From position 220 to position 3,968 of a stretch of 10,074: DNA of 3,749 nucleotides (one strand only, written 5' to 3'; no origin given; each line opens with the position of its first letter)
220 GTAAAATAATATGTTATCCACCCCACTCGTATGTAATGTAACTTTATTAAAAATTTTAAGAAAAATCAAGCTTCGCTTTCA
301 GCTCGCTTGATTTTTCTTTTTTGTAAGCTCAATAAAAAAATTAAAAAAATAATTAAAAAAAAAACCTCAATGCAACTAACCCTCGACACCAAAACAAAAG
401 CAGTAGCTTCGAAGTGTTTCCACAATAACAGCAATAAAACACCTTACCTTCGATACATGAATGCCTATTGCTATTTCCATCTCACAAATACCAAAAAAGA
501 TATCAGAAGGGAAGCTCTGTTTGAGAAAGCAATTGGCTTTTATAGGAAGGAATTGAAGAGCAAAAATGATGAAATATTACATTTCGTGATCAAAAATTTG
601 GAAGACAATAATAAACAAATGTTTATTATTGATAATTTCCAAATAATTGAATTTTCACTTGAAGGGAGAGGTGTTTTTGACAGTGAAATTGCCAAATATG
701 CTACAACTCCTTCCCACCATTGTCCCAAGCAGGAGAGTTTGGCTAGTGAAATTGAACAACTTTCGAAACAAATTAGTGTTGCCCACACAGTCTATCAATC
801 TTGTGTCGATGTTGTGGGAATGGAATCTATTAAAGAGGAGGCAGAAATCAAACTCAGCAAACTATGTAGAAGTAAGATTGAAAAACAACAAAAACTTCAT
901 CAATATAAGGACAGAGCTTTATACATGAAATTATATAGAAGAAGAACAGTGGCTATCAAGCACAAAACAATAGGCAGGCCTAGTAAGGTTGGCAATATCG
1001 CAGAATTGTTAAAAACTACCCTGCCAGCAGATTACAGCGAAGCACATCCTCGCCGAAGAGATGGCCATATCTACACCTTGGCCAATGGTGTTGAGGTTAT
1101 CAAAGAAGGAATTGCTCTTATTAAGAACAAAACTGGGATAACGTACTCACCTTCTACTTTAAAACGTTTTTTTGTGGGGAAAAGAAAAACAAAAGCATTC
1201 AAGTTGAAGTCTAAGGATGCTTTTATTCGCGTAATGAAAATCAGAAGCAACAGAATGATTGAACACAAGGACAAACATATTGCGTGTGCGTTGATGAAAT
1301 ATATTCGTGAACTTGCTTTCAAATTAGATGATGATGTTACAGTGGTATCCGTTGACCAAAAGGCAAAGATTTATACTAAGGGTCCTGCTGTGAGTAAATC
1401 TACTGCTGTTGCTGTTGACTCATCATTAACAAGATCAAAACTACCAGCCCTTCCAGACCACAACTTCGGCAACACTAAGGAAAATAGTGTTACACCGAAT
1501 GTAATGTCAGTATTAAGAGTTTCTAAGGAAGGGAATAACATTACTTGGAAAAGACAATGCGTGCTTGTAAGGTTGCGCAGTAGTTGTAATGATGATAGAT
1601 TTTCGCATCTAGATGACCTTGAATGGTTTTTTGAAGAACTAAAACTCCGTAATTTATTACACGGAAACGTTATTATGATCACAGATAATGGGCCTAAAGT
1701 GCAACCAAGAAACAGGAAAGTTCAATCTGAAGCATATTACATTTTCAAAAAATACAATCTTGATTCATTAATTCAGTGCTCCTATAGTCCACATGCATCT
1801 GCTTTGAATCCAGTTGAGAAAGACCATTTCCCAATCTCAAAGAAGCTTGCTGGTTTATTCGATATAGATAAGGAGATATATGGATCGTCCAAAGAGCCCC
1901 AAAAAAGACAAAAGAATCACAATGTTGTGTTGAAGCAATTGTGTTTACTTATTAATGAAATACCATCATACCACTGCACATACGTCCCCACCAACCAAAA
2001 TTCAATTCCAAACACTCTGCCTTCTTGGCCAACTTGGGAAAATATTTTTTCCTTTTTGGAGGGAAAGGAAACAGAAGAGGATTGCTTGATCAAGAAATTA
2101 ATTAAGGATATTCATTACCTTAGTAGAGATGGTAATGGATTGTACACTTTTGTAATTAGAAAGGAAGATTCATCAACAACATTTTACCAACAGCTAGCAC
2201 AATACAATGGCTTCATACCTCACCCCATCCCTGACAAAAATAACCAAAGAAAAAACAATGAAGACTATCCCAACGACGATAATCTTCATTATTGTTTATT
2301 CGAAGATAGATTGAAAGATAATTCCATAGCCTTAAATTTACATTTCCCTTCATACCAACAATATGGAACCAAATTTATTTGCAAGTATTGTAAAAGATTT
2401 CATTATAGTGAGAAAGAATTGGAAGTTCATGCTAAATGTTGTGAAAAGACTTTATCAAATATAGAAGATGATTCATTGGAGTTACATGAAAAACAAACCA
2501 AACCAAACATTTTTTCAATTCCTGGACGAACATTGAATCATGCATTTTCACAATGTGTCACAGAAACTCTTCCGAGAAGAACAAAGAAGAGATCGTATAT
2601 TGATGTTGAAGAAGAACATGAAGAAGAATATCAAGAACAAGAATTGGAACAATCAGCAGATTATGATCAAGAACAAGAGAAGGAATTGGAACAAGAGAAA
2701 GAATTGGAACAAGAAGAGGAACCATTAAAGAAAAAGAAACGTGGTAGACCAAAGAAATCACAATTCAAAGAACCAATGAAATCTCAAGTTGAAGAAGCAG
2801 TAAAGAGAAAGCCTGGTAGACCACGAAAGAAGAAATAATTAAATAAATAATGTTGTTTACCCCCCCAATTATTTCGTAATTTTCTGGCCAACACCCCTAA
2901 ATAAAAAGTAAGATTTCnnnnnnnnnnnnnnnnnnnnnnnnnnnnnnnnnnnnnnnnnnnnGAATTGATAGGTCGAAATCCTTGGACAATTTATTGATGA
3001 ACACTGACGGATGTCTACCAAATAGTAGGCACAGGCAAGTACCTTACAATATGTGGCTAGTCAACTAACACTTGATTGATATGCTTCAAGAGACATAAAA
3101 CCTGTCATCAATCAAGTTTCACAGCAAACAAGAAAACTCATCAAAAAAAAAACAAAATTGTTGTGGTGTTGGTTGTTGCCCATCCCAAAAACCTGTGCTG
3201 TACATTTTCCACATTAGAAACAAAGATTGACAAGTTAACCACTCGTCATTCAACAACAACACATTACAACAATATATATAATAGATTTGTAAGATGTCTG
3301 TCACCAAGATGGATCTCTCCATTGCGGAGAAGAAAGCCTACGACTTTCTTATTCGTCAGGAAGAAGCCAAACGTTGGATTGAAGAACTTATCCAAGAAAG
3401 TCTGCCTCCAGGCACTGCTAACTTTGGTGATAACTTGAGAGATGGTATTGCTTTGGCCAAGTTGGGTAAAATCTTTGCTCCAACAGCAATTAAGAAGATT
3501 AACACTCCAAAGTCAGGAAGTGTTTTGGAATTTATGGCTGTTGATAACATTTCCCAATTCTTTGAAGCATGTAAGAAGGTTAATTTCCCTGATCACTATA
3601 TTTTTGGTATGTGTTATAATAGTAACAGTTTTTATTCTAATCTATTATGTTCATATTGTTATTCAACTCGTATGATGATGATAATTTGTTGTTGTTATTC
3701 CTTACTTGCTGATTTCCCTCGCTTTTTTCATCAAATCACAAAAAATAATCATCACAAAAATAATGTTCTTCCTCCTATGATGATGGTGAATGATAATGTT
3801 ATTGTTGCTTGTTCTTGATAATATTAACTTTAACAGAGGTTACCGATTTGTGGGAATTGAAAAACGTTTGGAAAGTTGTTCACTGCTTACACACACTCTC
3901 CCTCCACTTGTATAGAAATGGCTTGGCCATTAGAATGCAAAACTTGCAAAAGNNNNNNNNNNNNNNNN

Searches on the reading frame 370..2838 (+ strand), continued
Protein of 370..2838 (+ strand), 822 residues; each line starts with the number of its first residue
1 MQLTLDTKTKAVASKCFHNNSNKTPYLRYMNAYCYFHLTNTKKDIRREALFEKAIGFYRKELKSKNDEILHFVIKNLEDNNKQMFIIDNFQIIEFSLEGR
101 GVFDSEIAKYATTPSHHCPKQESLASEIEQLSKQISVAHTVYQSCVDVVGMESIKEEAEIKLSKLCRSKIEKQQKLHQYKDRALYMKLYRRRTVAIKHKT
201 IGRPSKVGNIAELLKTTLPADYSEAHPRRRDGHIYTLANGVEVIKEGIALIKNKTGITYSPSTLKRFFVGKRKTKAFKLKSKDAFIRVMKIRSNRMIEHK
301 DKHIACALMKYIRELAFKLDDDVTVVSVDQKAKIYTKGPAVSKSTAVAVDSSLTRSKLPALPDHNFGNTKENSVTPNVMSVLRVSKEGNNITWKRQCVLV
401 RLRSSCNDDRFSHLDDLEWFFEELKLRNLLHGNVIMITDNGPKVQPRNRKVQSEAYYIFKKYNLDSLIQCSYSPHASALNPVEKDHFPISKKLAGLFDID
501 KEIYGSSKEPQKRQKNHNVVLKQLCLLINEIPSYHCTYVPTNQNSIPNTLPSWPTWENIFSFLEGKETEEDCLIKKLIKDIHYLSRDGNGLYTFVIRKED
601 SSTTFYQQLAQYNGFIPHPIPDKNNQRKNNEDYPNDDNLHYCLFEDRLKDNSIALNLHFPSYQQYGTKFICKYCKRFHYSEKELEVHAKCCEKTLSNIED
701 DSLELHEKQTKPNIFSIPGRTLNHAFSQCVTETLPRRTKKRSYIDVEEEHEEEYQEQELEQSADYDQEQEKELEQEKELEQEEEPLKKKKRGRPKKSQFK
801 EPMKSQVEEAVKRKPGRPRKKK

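Call 45: find_encoding_contigs(protein=P0001, flank=3000, max_places=6)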
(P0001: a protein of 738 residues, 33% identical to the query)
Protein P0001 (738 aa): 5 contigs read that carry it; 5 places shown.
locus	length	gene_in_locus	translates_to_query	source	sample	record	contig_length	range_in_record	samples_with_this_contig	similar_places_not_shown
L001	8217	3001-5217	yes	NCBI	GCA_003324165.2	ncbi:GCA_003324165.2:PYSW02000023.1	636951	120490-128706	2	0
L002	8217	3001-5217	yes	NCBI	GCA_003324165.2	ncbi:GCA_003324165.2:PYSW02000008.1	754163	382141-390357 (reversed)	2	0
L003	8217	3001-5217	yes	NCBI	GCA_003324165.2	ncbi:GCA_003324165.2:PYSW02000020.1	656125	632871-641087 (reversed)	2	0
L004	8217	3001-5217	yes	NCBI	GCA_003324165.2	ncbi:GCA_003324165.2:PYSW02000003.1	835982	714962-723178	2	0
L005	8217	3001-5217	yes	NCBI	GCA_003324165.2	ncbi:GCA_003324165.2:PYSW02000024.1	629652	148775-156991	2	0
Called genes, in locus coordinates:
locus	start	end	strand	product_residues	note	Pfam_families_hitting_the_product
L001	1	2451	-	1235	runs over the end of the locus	PF02463:SMC_N, PF13175:AAA_15, PF06470:SMC_hinge, PF13304:AAA_21 (weak)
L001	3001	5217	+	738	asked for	-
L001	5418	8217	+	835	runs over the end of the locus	-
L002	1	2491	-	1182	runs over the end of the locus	PF00149:Metallophos, PF12850:Metallophos_2 (weak), PF02463:SMC_N (weak), PF13175:AAA_15, PF13476:AAA_23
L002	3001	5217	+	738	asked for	-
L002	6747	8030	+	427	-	PF16573:CLP1_N, PF16575:CLP1_P, PF06807:Clp1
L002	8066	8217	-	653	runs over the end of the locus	PF01336:tRNA_anti-codon, PF00152:tRNA-synt_2, PF01409:tRNA-synt_2d (faint)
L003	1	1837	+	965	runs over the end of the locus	-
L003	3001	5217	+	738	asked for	-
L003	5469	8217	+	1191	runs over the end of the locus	PF00069:Pkinase, PF07714:PK_Tyr_Ser-Thr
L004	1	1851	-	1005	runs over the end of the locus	-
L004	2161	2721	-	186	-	PF21365:Glyco_hydro_31_3rd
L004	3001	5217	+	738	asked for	-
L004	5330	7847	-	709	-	PF13802:Gal_mutarotas_2, PF01055:Glyco_hydro_31_2nd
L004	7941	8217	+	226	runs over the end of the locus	-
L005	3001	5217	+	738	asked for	-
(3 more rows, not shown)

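Call 50: search_protein_families(library=ncbifam, proteins=[P0001, P0002, P0004, P0005, P0006, P0007, P0009, P0011, P0013, P0014], max_evalue=1)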
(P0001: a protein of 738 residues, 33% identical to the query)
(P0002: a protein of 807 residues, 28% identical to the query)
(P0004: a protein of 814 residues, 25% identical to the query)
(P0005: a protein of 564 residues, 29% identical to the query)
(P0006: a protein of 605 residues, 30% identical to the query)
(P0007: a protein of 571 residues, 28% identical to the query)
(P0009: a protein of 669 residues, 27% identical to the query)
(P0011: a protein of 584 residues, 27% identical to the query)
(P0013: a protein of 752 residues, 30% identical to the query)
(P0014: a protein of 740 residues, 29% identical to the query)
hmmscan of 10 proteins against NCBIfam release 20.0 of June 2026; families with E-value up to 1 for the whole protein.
P0001 (738 aa): 1 family
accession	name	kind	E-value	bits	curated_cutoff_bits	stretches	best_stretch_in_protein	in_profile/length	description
NF045778.1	gas_vesic_GvpL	equivalog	0.22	11.2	200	1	115-184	102-172/260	gas vesicle protein GvpL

P0002 (807 aa): 1 family
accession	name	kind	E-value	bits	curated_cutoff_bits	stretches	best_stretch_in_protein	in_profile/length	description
NF047325.1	lmo0673_fam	equivalog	0.085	13.3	80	1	71-117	6-52/69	lmo0673 family protein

P0004 (814 aa): 1 family
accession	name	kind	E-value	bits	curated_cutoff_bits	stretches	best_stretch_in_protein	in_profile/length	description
NF045780.1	TrlF_fam_ATP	equivalog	4.1e-05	22.5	350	1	52-260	507-719/944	TrlF family AAA-like ATPase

P0005 (564 aa): 1 family
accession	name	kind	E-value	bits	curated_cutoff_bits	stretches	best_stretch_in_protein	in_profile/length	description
NF011531.0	PRK14971.1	equivalog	0.33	9.7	685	0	36-126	377-466/614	DNA polymerase III subunit gamma/tau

P0006 (605 aa): 1 family
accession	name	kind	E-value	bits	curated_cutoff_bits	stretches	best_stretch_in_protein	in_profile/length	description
NF033519.0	transpos_ISAzo13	equivalog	5.4e-10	38.9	200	2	34-216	53-215/387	ISAzo13 family transposase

P0007 (571 aa): 1 family
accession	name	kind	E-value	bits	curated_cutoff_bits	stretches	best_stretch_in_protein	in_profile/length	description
NF033519.0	transpos_ISAzo13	equivalog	0.0025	17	200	1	230-517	63-313/387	ISAzo13 family transposase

P0009 (669 aa): 1 family
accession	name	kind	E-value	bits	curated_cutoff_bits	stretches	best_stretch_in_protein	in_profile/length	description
NF033519.0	transpos_ISAzo13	equivalog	7.5e-06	25.2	200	1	208-286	57-133/387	ISAzo13 family transposase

P0011 (584 aa): 2 families
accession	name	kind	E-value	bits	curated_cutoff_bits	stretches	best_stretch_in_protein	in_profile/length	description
NF033519.0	transpos_ISAzo13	equivalog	5.8e-06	25.6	200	2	211-370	41-183/387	ISAzo13 family transposase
NF009600.0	PRK13042.1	equivalog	0.049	13.2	485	1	92-176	45-123/291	superantigen-like protein SSL4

P0013 (752 aa): 0 families

P0014 (740 aa): 0 families

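Call 95: find_related_loci(query=window:370-2838:+, collection=viral_contigs, flank=3000)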
Query window:370-2838:+ (822 aa) in viral_contigs; peptide patterns used: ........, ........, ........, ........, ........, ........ (x = any residue, [..] = any of these).
20 stretches matched a pattern, but none encodes a relative of the query by tblastn (E <= 1e-3).

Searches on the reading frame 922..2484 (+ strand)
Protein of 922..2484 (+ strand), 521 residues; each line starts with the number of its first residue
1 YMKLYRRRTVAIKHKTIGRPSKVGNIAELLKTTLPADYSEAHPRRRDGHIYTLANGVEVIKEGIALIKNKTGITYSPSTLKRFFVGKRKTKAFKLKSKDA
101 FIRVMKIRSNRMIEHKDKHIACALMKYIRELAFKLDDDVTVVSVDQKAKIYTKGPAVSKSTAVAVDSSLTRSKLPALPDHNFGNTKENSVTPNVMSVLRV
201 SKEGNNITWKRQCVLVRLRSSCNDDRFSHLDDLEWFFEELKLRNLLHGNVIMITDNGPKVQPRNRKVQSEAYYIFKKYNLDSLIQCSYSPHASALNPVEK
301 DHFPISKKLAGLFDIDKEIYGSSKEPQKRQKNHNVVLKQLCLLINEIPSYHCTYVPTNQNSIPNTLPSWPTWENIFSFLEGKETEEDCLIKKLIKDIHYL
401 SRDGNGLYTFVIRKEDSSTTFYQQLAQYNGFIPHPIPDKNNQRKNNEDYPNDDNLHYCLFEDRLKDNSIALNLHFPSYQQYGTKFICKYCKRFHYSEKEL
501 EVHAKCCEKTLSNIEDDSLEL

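Call 60: predict_structure(alignment_id=A4)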
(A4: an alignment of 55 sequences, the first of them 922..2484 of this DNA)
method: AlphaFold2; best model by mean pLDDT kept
length: 521 residues; sequences in the alignment: 55
mean_pLDDT: 78.8   pTM: 0.80
mean pLDDT of the five models: 78.8, 78.4, 78.2, 77.7, 77.1
residues with pLDDT >= 90: 204; 70-90: 152; 50-70: 108; < 50: 57
segments of 3 or more residues with pLDDT < 50: 1-14, 37-47, 160-170, 172-179, 511-513, 515-521
pLDDT, mean of each block of 10 residues (from residue 1): 40 52 67 55 48 67 83 82 68 66 59 82 96 96 90 62 41 47 63 96 94 96 83 97 97 91 93 97 96 91 85 65 63 86 95 93 87 94 94 92 86 86 88 90 62 77 83 83 85 87 79 47 37
secondary structure, 60 per line:
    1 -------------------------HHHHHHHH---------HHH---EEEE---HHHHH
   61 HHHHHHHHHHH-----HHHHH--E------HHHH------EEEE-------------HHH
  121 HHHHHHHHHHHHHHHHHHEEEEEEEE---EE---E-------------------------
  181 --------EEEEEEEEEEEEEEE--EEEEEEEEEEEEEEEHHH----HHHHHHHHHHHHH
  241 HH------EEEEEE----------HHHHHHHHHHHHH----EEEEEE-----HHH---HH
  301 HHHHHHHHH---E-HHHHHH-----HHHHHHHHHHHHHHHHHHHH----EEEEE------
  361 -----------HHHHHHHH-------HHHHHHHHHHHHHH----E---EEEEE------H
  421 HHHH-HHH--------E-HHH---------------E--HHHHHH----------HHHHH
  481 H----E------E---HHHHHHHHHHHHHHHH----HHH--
elements in order: H26-33 E49-52 H56-71 H77-81 H91-94 E101-104 H118-138 E139-146 E189-203 E206-220 H228-242 E249-254 H265-277 E282-287 H299-309 H315-320 H326-345 E350-354 H372-379 H387-400 E409-413 H420-424 H460-465 H476-481 H497-512

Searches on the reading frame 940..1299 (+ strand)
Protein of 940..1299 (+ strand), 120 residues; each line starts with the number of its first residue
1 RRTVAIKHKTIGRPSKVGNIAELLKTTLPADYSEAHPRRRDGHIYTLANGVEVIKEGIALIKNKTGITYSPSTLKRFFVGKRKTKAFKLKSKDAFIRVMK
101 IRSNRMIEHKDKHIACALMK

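Call 15: search_protein_families(library=pfam, proteins=[window:940-1299:+], max_evalue=10)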
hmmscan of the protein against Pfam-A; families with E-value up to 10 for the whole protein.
window:940-1299:+ (120 aa): 1 family
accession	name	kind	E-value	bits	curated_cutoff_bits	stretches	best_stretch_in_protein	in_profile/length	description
PF13592.12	HTH_33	-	0.22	11.6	25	1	59-78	12-31/60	Winged helix-turn helix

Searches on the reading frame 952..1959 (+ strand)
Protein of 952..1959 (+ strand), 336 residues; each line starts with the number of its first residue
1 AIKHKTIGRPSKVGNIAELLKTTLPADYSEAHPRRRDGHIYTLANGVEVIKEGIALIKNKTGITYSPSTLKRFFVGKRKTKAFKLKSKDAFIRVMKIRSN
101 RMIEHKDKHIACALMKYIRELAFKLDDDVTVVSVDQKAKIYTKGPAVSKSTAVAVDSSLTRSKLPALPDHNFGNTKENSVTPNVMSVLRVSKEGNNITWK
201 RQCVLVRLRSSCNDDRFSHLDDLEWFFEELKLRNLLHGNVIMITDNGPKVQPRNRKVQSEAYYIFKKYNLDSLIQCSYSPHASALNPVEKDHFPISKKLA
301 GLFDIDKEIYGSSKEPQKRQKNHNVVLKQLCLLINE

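Call 44: find_homologous_proteins(query=A2, max_evalue=0.00001)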
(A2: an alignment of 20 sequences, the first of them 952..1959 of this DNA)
Query A2 (20 sequences) (336 aa, profile of the alignment): 97 proteins with E <= 0.00001 among 6086 candidates.
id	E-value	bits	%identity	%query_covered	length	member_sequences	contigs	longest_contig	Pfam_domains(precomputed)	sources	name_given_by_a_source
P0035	4.1e-94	334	29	86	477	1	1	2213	-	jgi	jgi:hypothetical protein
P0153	3.9e-80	288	27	86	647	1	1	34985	-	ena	-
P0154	7.3e-74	267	27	86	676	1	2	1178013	-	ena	-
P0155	3.5e-73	265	25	86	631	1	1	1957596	-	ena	-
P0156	7.6e-73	264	26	86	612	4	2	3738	-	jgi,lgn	jgi:hypothetical protein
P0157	1.4e-72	263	25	84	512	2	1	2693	-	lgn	-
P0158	1.4e-71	260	30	55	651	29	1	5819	-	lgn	-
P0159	1.9e-71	259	27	62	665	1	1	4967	-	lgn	-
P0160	1.3e-70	256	24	86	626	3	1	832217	-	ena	-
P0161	2.1e-70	256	25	76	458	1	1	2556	-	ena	-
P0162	2.6e-70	255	26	86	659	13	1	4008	-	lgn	-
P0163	7.0e-70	254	26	63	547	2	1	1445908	-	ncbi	ncbi:uncharacterized protein LOC134265655 [Saccostrea cucullata]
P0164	2.2e-69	252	27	86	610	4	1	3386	-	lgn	-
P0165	2.8e-69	252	24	86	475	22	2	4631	-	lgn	-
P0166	3.0e-69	252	28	76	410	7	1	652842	-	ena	-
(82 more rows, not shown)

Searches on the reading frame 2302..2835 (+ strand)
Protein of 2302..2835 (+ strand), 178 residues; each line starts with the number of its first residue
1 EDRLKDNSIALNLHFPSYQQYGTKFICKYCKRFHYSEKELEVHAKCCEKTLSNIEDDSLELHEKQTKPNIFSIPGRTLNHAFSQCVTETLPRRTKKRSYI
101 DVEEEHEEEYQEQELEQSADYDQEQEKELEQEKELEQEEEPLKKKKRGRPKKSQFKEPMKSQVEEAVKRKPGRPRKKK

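Call 15: search_protein_families(library=pfam, proteins=[window:2302-2835:+], max_evalue=10)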
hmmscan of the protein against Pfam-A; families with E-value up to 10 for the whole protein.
window:2302-2835:+ (178 aa): 8 families
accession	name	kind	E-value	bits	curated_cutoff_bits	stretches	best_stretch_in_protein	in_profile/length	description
PF02178.24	AT_hook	-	0.042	14.1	17.4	1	144-155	1-12/13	AT hook motif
PF20175.3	Tra1_central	-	0.043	13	27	1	24-143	122-233/585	Tra1 HEAT repeat central region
PF18408.7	zf_Hakai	-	0.083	13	26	1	22-44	1-26/32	C2H2 Hakai zinc finger domain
PF20728.2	Nairovirus_NSm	-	0.11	13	27.4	1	17-50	67-100/115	Nairovirus NSm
PF00668.25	Condensation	-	0.18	10.9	30.6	1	76-168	152-245/456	Condensation domain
PF17772.7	zf-MYST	-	0.91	9.7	28.8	1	18-47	26-55/55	MYST family zinc finger domain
PF06459.17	RR_TM4-6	-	1.9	8.7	25.1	1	79-160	67-153/277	Ryanodine Receptor TM 4-6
PF24871.1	Piezo_TM1-24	-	2.5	6.9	28.8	1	60-162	278-377/682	Piezo TM1-24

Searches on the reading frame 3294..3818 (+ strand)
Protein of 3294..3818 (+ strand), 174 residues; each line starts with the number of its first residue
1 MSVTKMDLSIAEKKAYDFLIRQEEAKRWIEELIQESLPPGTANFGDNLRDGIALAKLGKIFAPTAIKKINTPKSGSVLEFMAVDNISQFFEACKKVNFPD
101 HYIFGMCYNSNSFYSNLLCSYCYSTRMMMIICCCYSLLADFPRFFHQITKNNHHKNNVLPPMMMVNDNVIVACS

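Call 3: search_protein_families(library=pfam, proteins=[window:3294-3818:+], max_evalue=1)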
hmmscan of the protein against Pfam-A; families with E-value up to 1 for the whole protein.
window:3294-3818:+ (174 aa): 2 families
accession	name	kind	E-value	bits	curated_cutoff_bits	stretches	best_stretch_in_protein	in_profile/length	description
PF00307.36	CH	-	2.1e-12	47.6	26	1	21-101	3-81/109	Calponin homology (CH) domain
PF11971.13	CAMSAP_CH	-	0.01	16.1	27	1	42-95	14-67/85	CAMSAP CH domain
